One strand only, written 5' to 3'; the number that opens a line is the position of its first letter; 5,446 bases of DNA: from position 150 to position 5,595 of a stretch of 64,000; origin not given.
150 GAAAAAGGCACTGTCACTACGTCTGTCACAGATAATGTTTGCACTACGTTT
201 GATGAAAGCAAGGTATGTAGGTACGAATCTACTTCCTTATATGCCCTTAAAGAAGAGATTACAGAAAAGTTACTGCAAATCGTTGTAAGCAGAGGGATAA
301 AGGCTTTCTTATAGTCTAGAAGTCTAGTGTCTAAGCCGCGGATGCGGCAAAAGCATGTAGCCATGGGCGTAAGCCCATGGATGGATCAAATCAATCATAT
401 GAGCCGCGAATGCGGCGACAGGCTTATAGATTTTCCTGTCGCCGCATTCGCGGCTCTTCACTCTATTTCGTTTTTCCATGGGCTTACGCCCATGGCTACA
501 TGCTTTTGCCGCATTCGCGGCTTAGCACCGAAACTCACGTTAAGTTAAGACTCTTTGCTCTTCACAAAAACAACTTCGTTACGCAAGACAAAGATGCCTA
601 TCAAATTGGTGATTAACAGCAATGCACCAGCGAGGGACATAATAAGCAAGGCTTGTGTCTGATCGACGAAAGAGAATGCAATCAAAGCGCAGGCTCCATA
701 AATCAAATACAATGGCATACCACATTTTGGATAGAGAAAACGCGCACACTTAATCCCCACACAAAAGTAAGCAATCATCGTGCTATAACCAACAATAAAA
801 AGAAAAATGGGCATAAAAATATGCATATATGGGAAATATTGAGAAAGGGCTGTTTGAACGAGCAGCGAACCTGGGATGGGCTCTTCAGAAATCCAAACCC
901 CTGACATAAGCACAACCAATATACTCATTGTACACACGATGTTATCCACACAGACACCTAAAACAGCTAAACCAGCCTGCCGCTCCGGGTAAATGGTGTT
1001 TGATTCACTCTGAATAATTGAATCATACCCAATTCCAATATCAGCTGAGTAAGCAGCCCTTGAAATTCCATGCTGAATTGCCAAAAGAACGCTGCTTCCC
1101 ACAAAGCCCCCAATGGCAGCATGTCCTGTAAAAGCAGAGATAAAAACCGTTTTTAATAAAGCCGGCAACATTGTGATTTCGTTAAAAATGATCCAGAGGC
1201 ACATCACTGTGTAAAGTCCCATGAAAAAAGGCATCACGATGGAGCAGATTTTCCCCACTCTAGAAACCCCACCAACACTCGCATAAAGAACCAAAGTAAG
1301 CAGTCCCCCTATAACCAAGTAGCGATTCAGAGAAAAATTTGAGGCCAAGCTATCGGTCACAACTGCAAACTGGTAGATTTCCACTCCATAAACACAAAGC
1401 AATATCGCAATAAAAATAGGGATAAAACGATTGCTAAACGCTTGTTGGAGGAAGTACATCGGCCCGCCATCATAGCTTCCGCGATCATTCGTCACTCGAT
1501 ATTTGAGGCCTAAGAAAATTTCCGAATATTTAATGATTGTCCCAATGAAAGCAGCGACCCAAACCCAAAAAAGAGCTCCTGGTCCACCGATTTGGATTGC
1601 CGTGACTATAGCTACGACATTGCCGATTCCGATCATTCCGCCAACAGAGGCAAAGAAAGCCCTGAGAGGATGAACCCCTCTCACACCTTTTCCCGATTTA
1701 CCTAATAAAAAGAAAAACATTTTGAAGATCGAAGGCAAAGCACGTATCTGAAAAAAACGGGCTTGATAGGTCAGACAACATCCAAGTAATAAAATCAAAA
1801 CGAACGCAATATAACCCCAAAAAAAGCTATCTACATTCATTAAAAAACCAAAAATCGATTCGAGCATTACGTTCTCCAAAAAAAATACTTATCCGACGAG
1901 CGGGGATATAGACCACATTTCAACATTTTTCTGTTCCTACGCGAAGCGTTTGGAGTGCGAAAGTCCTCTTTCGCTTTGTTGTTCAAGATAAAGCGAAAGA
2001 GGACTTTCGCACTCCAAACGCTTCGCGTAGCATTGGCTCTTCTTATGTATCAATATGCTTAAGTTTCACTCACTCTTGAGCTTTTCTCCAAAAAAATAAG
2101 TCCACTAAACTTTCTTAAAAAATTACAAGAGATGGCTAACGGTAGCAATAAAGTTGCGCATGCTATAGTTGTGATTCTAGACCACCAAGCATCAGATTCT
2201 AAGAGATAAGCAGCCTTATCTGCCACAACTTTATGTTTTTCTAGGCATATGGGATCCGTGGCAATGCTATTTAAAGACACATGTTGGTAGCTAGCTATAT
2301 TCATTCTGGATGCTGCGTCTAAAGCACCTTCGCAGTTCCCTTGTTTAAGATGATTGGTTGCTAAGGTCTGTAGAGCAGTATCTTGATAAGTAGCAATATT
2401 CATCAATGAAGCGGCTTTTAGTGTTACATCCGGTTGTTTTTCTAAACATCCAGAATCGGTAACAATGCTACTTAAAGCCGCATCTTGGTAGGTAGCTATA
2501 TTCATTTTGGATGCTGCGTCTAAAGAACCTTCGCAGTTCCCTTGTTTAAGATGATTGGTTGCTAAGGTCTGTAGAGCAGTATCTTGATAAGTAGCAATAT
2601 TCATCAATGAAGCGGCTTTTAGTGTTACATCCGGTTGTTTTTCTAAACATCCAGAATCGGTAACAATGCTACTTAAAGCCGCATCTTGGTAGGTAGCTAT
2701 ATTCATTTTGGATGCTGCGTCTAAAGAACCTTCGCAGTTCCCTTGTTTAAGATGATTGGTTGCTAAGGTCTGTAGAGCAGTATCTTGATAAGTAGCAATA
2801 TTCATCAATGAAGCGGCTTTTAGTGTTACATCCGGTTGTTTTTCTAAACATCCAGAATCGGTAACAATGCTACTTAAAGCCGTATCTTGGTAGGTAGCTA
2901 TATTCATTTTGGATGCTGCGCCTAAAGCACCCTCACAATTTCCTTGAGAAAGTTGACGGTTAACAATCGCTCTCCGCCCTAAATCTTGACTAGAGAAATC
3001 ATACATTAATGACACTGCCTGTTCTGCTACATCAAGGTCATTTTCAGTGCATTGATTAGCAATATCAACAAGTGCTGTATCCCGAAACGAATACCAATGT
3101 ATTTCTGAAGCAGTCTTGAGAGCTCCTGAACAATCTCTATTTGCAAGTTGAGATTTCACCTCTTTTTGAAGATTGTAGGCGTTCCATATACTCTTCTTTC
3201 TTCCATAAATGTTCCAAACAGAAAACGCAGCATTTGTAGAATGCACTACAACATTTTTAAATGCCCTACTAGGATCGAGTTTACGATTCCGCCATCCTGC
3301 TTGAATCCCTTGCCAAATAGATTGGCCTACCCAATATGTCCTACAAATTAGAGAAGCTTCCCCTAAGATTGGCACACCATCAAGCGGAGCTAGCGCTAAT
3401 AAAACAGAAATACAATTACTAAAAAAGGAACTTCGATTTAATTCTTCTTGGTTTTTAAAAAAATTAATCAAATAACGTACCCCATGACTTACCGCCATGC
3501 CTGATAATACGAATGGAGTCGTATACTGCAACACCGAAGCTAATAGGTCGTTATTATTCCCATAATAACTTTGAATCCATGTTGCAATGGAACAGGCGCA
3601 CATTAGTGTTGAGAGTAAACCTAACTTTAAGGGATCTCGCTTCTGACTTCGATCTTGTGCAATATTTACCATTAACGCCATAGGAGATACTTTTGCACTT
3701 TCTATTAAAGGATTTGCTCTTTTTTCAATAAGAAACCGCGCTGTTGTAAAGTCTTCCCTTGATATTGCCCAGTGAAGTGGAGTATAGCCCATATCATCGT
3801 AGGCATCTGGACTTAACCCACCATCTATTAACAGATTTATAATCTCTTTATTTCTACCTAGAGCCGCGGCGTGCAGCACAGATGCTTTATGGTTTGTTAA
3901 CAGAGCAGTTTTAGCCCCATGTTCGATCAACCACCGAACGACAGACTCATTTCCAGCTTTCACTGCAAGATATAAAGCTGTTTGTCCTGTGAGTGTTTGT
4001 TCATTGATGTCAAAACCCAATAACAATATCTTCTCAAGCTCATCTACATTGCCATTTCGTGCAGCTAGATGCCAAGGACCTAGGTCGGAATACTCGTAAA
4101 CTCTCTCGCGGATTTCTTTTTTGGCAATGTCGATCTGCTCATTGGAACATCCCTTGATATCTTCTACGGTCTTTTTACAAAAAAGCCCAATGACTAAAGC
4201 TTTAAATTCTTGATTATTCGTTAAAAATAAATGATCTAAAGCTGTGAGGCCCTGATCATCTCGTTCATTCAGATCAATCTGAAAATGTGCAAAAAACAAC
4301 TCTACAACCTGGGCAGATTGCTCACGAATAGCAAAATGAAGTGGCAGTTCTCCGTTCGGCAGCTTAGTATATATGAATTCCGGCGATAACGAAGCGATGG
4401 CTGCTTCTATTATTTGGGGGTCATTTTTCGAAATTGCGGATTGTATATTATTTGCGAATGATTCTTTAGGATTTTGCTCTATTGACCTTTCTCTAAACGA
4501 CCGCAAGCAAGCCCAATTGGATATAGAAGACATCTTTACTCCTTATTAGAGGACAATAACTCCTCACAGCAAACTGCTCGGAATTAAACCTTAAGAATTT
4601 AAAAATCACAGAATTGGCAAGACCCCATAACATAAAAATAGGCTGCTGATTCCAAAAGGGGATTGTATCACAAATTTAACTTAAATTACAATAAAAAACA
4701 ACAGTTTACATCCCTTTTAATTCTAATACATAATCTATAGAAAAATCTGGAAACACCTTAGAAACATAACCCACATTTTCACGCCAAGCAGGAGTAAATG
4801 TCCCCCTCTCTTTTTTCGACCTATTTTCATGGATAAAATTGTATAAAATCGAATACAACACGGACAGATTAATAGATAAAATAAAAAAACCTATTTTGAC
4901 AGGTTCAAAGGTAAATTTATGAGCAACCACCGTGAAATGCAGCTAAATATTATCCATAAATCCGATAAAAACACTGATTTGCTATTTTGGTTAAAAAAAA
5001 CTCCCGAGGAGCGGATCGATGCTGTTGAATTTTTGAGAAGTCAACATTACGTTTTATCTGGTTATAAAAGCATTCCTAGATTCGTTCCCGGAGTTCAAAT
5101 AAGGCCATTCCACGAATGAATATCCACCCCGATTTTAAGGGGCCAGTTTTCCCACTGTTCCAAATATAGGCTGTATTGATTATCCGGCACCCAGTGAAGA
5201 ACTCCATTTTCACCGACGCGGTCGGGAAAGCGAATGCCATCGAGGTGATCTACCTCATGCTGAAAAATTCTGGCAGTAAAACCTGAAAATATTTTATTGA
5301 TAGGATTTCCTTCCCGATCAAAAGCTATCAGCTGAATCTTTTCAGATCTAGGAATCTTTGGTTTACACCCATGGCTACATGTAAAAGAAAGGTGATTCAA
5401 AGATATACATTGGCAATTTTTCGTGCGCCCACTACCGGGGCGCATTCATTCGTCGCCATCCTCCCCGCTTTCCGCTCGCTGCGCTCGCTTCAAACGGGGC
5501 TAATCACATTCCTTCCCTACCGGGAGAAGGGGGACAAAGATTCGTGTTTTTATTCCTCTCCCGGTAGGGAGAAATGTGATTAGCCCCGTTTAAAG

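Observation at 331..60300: At least six unrelated families of long GC-rich palindromes occupy gene boundaries; every open convergent junction carries one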

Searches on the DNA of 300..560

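Call 59: search_rna_families(source=window, start=300, end=560, threshold=evalue, max_evalue=0.1, show_alignments=3)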
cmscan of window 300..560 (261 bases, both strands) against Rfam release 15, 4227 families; matches with E-value up to 0.1: 3.
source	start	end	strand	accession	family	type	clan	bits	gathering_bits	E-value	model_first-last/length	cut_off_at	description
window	476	522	+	RF01687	Acido-Lenti-1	Gene; sRNA;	-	32.5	37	6e-06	1-46/46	no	Acido-Lenti-1 RNA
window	334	380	-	RF01687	Acido-Lenti-1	Gene; sRNA;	-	31.5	37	1.2e-05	1-46/46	no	Acido-Lenti-1 RNA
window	397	460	+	RF02009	mir-987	Gene; miRNA;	-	21.7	98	0.059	1-92/92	no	mir-987 microRNA precursor family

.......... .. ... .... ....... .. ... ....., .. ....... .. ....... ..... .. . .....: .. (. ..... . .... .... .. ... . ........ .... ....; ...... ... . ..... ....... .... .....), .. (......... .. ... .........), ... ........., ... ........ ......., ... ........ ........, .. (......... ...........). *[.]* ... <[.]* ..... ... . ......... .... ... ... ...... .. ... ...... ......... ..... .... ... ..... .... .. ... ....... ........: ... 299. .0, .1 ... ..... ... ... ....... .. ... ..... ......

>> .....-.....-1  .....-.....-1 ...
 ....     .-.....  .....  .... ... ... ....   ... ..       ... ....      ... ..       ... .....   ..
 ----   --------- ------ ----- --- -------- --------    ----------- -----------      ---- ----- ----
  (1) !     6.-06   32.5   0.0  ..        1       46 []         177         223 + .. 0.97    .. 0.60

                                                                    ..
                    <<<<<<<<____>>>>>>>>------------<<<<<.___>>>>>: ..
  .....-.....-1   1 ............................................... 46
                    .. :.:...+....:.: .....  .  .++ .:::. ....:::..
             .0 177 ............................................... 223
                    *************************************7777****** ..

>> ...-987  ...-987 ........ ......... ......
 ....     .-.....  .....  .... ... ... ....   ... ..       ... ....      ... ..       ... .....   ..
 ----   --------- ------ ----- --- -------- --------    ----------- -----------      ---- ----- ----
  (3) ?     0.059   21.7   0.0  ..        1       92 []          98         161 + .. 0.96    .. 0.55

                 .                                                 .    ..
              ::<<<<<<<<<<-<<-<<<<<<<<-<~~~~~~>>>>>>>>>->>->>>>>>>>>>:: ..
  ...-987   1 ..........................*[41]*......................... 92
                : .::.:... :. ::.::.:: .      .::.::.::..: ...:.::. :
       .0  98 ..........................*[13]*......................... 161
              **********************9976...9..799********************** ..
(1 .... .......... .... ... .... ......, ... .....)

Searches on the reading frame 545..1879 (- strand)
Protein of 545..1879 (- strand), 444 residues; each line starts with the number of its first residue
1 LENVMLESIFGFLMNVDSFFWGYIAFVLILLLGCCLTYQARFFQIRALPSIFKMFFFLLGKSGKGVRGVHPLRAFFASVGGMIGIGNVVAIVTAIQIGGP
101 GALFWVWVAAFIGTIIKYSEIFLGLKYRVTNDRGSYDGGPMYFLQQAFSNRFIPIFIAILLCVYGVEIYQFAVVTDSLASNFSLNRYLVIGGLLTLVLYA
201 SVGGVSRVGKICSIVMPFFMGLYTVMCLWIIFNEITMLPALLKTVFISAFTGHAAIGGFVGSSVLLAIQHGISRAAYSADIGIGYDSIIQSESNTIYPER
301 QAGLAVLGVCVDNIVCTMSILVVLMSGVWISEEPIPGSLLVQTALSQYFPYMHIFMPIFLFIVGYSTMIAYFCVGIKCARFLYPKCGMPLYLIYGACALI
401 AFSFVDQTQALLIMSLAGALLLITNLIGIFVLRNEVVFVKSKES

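Call 17: search_protein_families(library=pfam, proteins=[window:545-1879:-])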
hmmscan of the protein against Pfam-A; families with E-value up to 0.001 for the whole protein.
window:545-1879:- (444 aa): 1 family
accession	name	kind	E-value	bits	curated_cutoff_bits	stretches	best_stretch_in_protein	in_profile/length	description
PF01235.23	Na_Ala_symp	-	1.4e-70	239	24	1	65-437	9-373/392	Sodium:alanine symporter family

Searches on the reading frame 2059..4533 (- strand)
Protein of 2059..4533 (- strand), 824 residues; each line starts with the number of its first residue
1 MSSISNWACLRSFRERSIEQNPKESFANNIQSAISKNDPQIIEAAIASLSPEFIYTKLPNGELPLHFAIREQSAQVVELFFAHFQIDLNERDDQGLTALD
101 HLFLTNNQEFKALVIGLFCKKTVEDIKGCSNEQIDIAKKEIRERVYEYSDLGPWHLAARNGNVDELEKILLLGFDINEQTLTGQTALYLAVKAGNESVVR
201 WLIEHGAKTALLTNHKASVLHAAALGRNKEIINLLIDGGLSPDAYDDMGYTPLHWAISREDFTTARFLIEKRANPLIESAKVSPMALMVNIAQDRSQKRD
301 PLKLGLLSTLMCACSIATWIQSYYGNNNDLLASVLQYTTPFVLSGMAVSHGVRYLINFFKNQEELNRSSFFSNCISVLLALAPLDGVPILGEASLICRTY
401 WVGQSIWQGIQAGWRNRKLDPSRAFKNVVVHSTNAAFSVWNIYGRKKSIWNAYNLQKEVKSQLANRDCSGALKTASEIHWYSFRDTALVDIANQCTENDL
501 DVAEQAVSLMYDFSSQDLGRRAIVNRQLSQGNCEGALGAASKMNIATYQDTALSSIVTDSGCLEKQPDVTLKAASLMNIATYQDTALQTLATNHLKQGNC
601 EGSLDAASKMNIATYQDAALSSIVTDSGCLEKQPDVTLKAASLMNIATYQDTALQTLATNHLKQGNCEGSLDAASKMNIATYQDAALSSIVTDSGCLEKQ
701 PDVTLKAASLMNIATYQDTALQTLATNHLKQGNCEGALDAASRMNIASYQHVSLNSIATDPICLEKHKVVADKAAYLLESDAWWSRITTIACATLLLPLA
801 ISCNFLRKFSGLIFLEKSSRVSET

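Call 17: search_protein_families(library=pfam, proteins=[window:2059-4533:-])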
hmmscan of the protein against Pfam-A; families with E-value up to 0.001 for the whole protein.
window:2059-4533:- (824 aa): 6 families
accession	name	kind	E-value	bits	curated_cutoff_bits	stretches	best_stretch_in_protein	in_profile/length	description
PF12796.13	Ank_2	-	9.6e-38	129.1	27.3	4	155-244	2-88/90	Ankyrin repeats (3 copies)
PF00023.36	Ank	-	5.3e-25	86.5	21.1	2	183-208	2-27/33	Ankyrin repeat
PF13637.12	Ank_4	-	2e-23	82.3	22.7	2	155-203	2-50/50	Ankyrin repeats (many copies)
PF13606.12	Ank_3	-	1.4e-21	74.4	22.3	0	183-208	2-27/30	Ankyrin repeat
PF13857.12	Ank_5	-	1.5e-19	70.3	27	1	61-101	16-55/56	Ankyrin repeats (many copies)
PF24521.3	Ank_KRIT1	-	5.9e-06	26.5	80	0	139-207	7-70/149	KRIT1 ankyrin-repeats domain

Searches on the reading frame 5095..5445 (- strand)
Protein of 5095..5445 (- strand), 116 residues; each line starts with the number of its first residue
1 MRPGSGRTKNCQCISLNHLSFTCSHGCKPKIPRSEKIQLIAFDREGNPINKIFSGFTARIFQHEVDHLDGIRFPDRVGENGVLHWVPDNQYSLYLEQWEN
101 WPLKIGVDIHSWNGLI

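Call 17: search_protein_families(library=pfam, proteins=[window:5095-5445:-])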
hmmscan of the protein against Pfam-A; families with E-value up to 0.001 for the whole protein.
window:5095-5445:- (116 aa): 1 family
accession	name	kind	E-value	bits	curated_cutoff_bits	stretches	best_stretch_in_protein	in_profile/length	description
PF01327.26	Pep_deformylase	-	1.1e-13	51.6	22.8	1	26-78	99-151/156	Polypeptide deformylase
